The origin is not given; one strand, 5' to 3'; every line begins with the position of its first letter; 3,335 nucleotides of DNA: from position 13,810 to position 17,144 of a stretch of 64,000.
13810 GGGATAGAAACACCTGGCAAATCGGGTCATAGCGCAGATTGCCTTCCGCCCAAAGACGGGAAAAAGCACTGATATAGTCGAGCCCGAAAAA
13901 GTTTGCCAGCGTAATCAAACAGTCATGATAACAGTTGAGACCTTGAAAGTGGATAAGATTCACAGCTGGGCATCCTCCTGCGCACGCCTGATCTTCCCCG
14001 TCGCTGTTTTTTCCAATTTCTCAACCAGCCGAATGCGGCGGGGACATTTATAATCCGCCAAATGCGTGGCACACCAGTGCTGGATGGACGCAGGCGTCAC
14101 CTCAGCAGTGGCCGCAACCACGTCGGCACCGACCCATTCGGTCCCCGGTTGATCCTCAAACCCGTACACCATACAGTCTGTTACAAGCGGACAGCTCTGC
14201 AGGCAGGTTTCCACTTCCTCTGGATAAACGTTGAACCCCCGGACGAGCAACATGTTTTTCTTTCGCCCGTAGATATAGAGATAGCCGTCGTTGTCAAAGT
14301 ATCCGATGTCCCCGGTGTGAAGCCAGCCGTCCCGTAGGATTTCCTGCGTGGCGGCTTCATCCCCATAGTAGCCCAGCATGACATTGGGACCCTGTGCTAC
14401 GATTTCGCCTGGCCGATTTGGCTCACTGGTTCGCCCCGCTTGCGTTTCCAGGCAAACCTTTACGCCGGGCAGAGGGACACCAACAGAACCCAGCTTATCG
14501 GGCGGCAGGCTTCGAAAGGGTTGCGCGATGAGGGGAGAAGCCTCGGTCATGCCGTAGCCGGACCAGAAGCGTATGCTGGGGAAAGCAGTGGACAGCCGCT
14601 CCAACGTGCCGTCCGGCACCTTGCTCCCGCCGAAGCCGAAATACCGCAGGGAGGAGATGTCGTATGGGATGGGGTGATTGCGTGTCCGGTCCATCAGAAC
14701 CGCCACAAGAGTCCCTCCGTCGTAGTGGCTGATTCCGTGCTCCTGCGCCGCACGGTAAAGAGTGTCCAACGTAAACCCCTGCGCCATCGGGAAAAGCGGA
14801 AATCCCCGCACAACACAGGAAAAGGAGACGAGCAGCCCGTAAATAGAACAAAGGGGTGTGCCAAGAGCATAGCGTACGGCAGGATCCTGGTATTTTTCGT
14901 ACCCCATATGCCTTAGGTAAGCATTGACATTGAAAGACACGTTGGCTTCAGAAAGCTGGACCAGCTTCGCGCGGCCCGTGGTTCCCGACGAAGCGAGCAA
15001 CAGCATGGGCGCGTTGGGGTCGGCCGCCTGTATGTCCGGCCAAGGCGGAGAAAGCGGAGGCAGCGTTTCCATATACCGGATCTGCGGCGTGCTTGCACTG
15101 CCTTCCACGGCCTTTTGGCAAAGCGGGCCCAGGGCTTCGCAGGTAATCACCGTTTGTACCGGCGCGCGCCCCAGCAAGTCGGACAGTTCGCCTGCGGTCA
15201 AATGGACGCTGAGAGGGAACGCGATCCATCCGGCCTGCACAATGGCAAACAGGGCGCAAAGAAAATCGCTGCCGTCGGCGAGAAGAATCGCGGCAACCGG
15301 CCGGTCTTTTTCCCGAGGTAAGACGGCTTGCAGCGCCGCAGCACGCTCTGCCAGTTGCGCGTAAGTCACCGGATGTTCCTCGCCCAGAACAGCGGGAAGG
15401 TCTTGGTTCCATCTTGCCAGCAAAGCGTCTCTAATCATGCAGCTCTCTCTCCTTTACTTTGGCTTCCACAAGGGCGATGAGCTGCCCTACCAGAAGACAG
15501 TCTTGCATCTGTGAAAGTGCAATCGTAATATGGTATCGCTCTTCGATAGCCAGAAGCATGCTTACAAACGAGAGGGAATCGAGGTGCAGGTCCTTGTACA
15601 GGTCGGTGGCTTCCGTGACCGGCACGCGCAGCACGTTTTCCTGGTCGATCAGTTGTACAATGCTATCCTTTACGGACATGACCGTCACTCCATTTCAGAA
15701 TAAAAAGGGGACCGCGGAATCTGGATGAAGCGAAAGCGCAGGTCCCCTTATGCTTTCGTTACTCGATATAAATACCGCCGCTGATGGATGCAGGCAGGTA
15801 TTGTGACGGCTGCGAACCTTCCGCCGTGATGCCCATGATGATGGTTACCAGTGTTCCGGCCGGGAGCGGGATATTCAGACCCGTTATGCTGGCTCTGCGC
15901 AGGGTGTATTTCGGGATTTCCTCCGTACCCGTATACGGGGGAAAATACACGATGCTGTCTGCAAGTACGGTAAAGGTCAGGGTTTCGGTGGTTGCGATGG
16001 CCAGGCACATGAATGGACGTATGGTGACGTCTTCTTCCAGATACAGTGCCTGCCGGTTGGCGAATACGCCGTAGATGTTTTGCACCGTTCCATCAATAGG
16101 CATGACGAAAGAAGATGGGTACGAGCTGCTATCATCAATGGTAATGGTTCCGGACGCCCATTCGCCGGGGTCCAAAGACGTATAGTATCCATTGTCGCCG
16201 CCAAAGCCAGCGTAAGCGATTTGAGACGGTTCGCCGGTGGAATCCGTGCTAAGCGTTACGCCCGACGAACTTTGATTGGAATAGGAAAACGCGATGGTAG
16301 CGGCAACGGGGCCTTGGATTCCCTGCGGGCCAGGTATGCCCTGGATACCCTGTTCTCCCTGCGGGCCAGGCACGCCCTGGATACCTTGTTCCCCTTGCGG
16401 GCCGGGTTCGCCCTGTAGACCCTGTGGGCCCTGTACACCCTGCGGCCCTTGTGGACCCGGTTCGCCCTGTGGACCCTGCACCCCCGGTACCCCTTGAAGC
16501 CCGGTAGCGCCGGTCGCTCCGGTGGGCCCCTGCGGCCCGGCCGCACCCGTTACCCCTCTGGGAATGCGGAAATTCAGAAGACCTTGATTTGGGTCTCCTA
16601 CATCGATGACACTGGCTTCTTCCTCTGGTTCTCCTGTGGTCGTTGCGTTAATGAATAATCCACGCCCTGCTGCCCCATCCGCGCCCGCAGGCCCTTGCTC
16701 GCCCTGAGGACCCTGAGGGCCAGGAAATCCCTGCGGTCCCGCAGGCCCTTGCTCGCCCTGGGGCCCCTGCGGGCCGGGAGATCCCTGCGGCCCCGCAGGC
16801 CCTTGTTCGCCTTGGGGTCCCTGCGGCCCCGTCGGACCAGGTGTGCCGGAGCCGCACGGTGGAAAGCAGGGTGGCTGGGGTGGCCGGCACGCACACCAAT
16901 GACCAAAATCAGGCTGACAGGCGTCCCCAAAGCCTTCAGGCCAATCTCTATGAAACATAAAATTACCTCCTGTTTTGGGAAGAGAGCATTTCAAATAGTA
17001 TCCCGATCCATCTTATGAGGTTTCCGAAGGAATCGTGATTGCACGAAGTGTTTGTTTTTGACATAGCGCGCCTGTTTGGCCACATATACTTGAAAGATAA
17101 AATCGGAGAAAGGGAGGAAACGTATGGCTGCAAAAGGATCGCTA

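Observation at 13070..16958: A carrier-protein acylation cassette (ACP + ANL ligase + BtrH-like transferase) sits directly behind a BclB/BclA-type collagen-like surface protein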

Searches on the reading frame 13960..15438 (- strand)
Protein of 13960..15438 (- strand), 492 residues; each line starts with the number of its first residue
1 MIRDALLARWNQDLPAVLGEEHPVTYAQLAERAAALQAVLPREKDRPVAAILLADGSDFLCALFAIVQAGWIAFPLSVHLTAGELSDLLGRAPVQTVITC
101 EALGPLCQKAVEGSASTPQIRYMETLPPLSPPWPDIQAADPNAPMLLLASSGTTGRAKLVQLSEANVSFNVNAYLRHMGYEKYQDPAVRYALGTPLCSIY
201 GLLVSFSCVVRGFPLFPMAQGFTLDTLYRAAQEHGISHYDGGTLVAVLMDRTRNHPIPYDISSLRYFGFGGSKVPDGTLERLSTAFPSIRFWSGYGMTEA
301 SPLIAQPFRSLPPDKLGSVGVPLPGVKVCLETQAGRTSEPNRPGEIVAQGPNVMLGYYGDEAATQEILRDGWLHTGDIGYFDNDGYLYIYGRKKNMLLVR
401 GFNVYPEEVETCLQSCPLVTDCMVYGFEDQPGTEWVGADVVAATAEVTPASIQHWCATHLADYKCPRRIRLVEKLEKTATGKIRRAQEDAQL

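Call 3: search_protein_families(library=pfam, proteins=[window:13960-15438:-], max_evalue=0.1)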
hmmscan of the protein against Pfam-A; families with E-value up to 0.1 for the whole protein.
window:13960-15438:- (492 aa): 2 families
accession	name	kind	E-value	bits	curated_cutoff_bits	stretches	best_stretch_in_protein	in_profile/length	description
PF00501.34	AMP-binding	-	2.7e-51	175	29.9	1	11-358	8-384/384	AMP-binding enzyme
PF13193.12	AMP-binding_C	-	4.9e-15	56.6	24.5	1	408-482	1-76/76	AMP-binding enzyme C-terminal domain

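Call 4: search_protein_families(library=ncbifam, proteins=[window:13960-15438:-], max_evalue=0.1)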
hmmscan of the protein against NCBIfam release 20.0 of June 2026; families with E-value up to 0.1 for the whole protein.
window:13960-15438:- (492 aa): 108 families (the best 25 are shown)
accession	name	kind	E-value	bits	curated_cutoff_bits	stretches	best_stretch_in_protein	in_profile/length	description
NF004837.0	PRK06187.1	subfamily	6e-74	249.2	476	1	10-486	20-516/531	long-chain-fatty-acid--CoA ligase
NF002966.0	PRK03640.1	equivalog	2.3e-62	211.1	556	1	14-487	18-475/483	o-succinylbenzoate--CoA ligase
NF005801.1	PRK07656.1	equivalog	9.8e-59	199.3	657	1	8-485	11-496/500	FadD3 family acyl-CoA ligase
TIGR01923.1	menE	equivalog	3.5e-58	197.5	330.15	1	26-487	2-441/442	o-succinylbenzoate--CoA ligase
NF004114.0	PRK05605.1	equivalog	1.4e-56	192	766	1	138-487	217-564/575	long-chain-fatty-acid--CoA ligase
NF006572.0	PRK09088.1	equivalog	7.8e-56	189.7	696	1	21-487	26-482/491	acyl-CoA synthetase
NF005307.0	PRK06839.1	equivalog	2e-55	188.4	748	1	13-487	17-488/496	o-succinylbenzoate--CoA ligase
NF006523.0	PRK08974.1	equivalog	1.1e-54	185.5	884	1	147-486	211-547/561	long-chain-fatty-acid--CoA ligase FadD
NF006182.0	PRK08316.1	subfamily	5.1e-54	183.6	663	1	11-483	24-508/523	fatty acyl-CoA synthetase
NF004511.1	PRK05852.1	equivalog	2.3e-53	181.6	650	1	19-487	22-499/505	FadD7 family fatty acid--CoA ligase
NF006181.0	PRK08314.1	subfamily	9.8e-53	179.2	705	2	136-485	198-549/563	long-chain-fatty-acid--CoA ligase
NF004797.0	PRK06145.1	equivalog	1.1e-51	175.8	850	1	5-484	9-487/499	acyl-CoA synthetase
NF009233.0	PRK12583.1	subfamily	1.2e-50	172.5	832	1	143-486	202-544/558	fatty acid CoA ligase family protein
NF005714.0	PRK07529.1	subfamily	9.4e-50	169.6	632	2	146-486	222-570/640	acyl-CoA synthetase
NF005463.0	PRK07059.1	subfamily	8.8e-49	166.3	869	1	147-486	209-550/557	long-chain-fatty-acid--CoA ligase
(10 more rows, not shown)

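Call 38: search_solved_structures(query=window:13960-15438:-, max_evalue=1e-20, show_alignments=1)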
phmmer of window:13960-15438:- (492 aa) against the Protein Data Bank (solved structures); distinct sequences matched with E-value up to 1e-20: 72 (the best 60 are shown).
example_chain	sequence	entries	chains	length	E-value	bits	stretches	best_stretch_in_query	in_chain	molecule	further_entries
8wev_A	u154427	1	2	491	2.4e-48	168.3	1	17-486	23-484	Feruloyl-CoA Synthetase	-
8weu_A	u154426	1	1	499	2.5e-48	168.2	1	17-486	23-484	Fatty-acyl-CoA synthase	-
5ie0_A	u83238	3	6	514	1.8e-47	165.4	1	29-485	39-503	Oxalate--CoA ligase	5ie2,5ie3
5x8f_A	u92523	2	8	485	5e-47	163.9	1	16-487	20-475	2-succinylbenzoate--CoA ligase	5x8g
5buq_A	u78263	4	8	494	7.4e-47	163.4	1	16-487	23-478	2-succinylbenzoate--CoA ligase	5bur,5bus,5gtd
6qjz_A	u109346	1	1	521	1.6e-44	155.7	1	140-485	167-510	oxalyl CoA-synthetase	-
8r2q_A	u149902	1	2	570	3.8e-40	141.2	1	11-486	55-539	Probable fatty-acid-CoA ligase FadD5 (Fatty-acid-CoA synthetase) (Fatty-acid-CoA synthase)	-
6mfy_A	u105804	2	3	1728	7.4e-40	140.3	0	12-485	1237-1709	Linear gramicidin synthase subunit A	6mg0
6mfz_A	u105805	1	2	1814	8.9e-40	140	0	12-485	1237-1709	Linear gramicidin synthase subunit A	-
9be3_A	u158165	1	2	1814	8.9e-40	140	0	12-485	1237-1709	Linear gramicidin synthase subunit A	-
9be4_A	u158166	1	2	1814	8.9e-40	140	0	12-485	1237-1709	Linear gramicidin synthase subunit A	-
9meh_A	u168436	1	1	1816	8.9e-40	140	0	12-485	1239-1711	Linear gramicidin synthase subunit A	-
3r44_A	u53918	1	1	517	1.2e-39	139.6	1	24-485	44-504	fatty acyl CoA synthetase FADD13 (FATTY-ACYL-CoA SYNTHETASE)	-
3a9u_A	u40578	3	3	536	1.7e-39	139.1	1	140-486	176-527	4-coumarate--CoA ligase | 4-coumarate:CoA ligase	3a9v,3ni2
6k4c_A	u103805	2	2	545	2.4e-37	132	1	145-485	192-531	Ancestral luciferase AncLamp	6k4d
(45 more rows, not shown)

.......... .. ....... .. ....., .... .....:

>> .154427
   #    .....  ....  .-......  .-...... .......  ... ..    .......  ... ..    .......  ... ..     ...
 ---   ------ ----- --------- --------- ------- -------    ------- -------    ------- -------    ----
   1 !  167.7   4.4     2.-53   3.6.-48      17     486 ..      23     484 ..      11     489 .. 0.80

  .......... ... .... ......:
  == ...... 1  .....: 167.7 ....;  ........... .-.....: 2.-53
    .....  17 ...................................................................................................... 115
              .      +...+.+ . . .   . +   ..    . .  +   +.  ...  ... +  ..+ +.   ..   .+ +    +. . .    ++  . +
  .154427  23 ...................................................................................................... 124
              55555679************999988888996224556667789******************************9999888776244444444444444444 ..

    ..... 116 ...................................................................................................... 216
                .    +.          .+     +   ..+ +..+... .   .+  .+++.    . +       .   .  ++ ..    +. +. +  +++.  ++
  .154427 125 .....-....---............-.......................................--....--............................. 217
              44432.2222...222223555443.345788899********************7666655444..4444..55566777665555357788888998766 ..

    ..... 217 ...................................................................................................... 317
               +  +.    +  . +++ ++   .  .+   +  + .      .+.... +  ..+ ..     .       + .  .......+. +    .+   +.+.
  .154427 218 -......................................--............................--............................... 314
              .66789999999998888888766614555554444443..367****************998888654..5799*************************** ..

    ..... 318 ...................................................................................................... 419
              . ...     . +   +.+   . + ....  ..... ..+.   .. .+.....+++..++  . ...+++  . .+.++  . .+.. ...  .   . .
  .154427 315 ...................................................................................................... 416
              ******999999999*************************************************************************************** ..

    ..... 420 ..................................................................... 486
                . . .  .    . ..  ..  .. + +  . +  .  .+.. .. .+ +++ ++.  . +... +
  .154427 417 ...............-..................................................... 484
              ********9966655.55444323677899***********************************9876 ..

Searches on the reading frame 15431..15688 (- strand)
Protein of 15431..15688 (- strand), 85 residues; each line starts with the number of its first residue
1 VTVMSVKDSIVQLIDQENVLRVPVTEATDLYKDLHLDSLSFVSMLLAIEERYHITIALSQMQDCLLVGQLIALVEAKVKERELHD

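Call 3: search_protein_families(library=pfam, proteins=[window:15431-15688:-], max_evalue=0.1)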
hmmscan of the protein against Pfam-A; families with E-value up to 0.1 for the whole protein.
window:15431-15688:- (85 aa): 2 families
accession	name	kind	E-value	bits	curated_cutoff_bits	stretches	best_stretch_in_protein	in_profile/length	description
PF00550.31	PP-binding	-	2e-07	31.6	20.8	1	19-74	10-67/67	Phosphopantetheine attachment site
PF25416.1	GRHL1_C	-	0.031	14.6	27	1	25-55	10-40/90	GRHL1-like, C-terminal domain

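Call 4: search_protein_families(library=ncbifam, proteins=[window:15431-15688:-], max_evalue=0.1)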
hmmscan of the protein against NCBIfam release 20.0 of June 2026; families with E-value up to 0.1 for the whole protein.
window:15431-15688:- (85 aa): 19 families
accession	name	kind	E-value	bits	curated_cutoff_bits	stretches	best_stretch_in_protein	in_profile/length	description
TIGR00517.1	acyl_carrier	equivalog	1.3e-08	34.6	70.45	1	10-76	8-75/77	acyl carrier protein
NF009104.0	PRK12449.1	equivalog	1.9e-08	34.1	70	1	1-76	1-77/80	acyl carrier protein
NF004533.0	PRK05883.1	equivalog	2.7e-08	33.5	72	1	11-80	29-99/100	acyl carrier protein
NF002150.0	PRK00982.1-4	subfamily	9.8e-08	32.1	66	1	8-78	8-79/80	acyl carrier protein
NF002148.0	PRK00982.1-2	subfamily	1e-07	31.7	71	1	13-77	12-77/79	acyl carrier protein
NF002147.0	PRK00982.1-1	equivalog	9.9e-06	25.3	84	1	22-77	25-80/83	acyl carrier protein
NF002151.0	PRK00982.1-5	equivalog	1.4e-05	25.1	92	1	14-78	13-77/78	acyl carrier protein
NF003464.0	PRK05087.1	equivalog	3.1e-05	23.9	68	1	4-62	1-60/78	D-alanine--poly(phosphoribitol) ligase subunit DltC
NF040636.1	AcpM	exception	6.5e-05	22.9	146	1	23-75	24-76/93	meromycolate extension acyl carrier protein AcpM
NF058660.1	cispen_ACP_AmcB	equivalog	0.00019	21.6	80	1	8-75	4-76/80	cispentacin biosynthesis acyl carrier protein AmcB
NF006031.0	PRK08172.1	equivalog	0.00038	21.1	76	1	25-79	25-79/82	acyl carrier protein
NF005480.0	PRK07081.1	equivalog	0.00045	20.1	72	1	7-61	2-58/83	acyl carrier protein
NF005079.0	PRK06508.1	equivalog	0.00052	20.3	83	1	16-62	15-61/93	acyl carrier protein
NF002149.0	PRK00982.1-3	equivalog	0.00054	19.9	106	1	14-77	13-76/78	acyl carrier protein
NF005798.0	PRK07639.1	equivalog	0.0021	18.4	100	1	24-82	26-86/91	petrobactin biosynthesis protein AsbD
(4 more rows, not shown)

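Call 39: search_solved_structures(query=window:15431-15688:-, max_evalue=0.01)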
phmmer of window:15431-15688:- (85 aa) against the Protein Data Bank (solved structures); distinct sequences matched with E-value up to 0.01: 23.
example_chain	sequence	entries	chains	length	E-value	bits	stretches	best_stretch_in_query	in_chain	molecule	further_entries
8jfn_B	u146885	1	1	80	4.2e-06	30.3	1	11-75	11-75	Acyl carrier protein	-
8jfh_E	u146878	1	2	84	4.5e-06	30.2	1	11-75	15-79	Acyl carrier protein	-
5h9g_A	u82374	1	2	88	4.7e-06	30.1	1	11-75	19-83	Acyl carrier protein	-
8jfg_G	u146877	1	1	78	4.8e-06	30.1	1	11-75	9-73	Acyl carrier protein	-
4zjb_G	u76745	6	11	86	4.8e-06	30.1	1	11-75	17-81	Acyl carrier protein | Acyl carrier protein,Acyl carrier protein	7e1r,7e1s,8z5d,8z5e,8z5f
8jfi_G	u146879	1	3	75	5.6e-06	29.9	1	13-75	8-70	Acyl carrier protein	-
5h9h_A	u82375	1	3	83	1.8e-05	28.2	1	11-75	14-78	Acyl carrier protein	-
2l4b_A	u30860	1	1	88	3.5e-05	27.4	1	8-72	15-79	Acyl carrier protein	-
6ihc_G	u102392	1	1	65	3.7e-05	27.3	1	13-71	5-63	holo-form acyl carrier protein (holo-ACP)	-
2lml_A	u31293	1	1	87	0.00011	25.8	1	11-81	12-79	Putative acyl carrier protein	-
3gzl_A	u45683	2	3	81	0.00067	23.3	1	5-67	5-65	Acyl carrier protein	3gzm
2fq0_A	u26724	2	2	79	0.00083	23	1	8-67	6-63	acyl carrier protein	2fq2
7b0n_T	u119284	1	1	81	0.0012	22.5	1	23-76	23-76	Acyl carrier protein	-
2qnw_A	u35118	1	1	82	0.0022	21.6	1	13-75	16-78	Acyl carrier protein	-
7b0n_U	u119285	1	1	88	0.0025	21.5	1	8-76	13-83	Acyl carrier protein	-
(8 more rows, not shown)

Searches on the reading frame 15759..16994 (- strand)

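Call 3: search_protein_families(library=pfam, proteins=[window:15759-16994:-], max_evalue=0.1)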
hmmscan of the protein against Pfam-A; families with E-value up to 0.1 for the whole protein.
window:15759-16994:- (411 aa): 1 family
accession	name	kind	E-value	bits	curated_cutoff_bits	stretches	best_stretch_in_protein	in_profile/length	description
PF01391.23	Collagen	-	1.5e-24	85.9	27.2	3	171-229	1-59/60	Collagen triple helix repeat (20 copies)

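Call 4: search_protein_families(library=ncbifam, proteins=[window:15759-16994:-], max_evalue=0.1)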
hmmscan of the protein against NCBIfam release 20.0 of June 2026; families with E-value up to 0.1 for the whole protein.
window:15759-16994:- (411 aa): 5 families
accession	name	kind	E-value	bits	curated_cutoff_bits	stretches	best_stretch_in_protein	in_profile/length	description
NF046116.1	adhesin_Lcl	equivalog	2.1e-23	82.6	500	2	46-186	116-249/431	collagen-like adhesin Lcl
NF038329.2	gly_rich_SclB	equivalog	5.3e-22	78.3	325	2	145-235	136-226/442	LPXTG-anchored collagen-like adhesin Scl2/SclB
NF038330.1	adhesin_SclA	exception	2.2e-21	77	400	2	50-196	117-256/405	LPXTG-anchored collagen-like adhesin Scl1/SclA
TIGR03721.1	exospore_TM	domain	1e-06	28.9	93.15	1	280-410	42-168/169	exosporium glycoprotein BclB-related protein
NF038313.3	HisXaaSer_A4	exception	0.016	16.1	55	0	61-89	63-91/93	His-Xaa-Ser repeat protein HxsA4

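Call 84: search_protein_families(library=phrogs, proteins=[window:15759-16958:-], max_evalue=0.001)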
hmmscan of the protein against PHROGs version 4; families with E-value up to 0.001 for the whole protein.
window:15759-16958:- (399 aa): 38 families (the best 25 are shown)
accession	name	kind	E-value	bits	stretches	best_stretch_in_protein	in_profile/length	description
phrog_5073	-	tail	2.1e-45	156.8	2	133-257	277-382/519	tail fiber protein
phrog_6320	-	tail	2e-37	130.4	2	135-257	122-252/745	tail fiber protein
phrog_819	-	tail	2.1e-30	106.7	2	133-228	503-598/1024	tail protein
phrog_366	-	tail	3.7e-22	80.4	2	131-227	302-388/474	tail fiber protein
phrog_8745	-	tail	1.6e-20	73.2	2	133-257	1381-1503/1803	tail fiber protein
phrog_18350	-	tail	2e-16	61.4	2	74-179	99-198/253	tail fiber protein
phrog_1806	-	tail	7.3e-16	59.3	2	111-216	91-203/276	collagen like minor tail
phrog_10972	-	tail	1.3e-15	58.8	3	38-99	160-224/343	tail fiber protein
phrog_26246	-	tail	1e-14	55.5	2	118-216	90-182/329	tail protein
phrog_38806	-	unknown function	2.3e-14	54.5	2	125-224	60-156/285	-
phrog_26654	-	unknown function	2.9e-14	54.2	2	132-192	85-145/360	-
phrog_1658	-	unknown function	3e-14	54.4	2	38-99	52-110/239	-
phrog_30509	-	tail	8.4e-14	52.3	1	118-222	19-117/254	collagen like minor tail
phrog_17587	-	tail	7.5e-13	48.8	2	28-124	350-444/641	tail fiber protein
phrog_29268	-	unknown function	1.9e-12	47.1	1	125-254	411-542/653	-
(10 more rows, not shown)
